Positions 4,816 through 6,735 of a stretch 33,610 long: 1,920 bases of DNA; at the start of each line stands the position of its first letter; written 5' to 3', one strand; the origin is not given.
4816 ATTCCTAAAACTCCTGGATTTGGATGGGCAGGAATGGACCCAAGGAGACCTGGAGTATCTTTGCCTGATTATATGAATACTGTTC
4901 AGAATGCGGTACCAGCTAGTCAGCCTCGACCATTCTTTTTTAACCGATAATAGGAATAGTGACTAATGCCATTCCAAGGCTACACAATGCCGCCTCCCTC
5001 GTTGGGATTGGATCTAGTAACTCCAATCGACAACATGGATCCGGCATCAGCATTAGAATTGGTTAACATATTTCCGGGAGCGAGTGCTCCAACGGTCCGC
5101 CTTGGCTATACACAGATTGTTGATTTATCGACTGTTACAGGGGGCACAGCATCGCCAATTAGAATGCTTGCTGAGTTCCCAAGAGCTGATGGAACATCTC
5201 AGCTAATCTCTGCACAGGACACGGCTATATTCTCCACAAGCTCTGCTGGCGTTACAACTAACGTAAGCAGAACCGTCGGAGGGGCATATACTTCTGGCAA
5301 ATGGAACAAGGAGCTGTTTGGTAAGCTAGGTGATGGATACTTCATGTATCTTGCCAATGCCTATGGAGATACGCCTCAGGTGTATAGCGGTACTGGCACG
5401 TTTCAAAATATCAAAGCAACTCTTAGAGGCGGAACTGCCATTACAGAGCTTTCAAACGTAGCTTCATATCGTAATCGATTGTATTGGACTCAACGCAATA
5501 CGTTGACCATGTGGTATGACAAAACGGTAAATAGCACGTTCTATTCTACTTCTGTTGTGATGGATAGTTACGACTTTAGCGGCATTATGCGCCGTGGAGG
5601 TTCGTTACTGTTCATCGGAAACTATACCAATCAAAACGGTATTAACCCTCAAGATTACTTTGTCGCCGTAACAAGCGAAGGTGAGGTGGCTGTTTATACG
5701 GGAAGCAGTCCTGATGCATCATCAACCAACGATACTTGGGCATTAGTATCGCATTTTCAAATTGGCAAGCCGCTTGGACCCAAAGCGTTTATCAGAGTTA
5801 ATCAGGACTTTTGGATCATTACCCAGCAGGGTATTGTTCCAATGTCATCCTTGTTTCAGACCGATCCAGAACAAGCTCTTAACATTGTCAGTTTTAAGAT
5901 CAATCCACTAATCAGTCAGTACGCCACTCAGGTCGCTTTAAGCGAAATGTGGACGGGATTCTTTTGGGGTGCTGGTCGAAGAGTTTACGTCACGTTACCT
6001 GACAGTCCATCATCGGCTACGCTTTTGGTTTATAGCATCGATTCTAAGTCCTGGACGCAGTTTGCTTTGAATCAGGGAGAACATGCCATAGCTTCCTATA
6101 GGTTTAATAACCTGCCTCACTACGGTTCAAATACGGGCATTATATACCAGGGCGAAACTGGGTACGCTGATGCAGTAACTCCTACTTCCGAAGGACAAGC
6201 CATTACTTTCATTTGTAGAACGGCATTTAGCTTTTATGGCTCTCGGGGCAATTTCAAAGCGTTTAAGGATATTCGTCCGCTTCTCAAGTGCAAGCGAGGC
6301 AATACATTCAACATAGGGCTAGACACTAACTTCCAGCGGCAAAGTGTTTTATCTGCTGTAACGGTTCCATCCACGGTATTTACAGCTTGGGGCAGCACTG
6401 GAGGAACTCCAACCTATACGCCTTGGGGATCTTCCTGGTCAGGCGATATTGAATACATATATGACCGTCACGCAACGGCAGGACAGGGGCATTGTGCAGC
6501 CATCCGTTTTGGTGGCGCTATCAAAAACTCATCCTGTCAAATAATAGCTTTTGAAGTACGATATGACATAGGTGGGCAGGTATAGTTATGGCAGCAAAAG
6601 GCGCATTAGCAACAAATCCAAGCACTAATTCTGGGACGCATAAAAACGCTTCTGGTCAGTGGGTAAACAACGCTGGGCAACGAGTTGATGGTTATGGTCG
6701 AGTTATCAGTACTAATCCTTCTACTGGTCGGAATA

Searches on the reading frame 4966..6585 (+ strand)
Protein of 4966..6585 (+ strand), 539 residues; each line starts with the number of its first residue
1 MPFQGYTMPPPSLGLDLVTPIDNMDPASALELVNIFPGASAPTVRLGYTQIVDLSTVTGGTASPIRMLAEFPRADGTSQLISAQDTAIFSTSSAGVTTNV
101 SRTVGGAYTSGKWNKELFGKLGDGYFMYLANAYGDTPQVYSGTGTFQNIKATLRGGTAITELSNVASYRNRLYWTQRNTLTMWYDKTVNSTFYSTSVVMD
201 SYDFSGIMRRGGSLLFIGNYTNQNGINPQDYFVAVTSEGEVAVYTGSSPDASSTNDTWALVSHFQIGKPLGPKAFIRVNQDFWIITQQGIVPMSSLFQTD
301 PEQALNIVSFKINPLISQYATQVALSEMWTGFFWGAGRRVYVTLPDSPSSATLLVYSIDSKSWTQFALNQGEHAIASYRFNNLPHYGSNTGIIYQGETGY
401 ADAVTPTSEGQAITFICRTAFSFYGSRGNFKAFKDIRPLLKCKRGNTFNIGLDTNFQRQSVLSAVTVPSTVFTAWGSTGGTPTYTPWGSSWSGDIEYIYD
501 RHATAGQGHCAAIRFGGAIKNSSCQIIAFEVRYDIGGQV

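Call 18: search_protein_families(library=phrogs, proteins=[window:4966-6585:+], max_evalue=0.001)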
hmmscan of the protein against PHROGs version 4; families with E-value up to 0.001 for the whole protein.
window:4966-6585:+ (539 aa): 1 family
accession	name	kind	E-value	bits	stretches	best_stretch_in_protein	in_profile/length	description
phrog_5107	-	lysis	2.2e-56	192.4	1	7-539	8-533/533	amidase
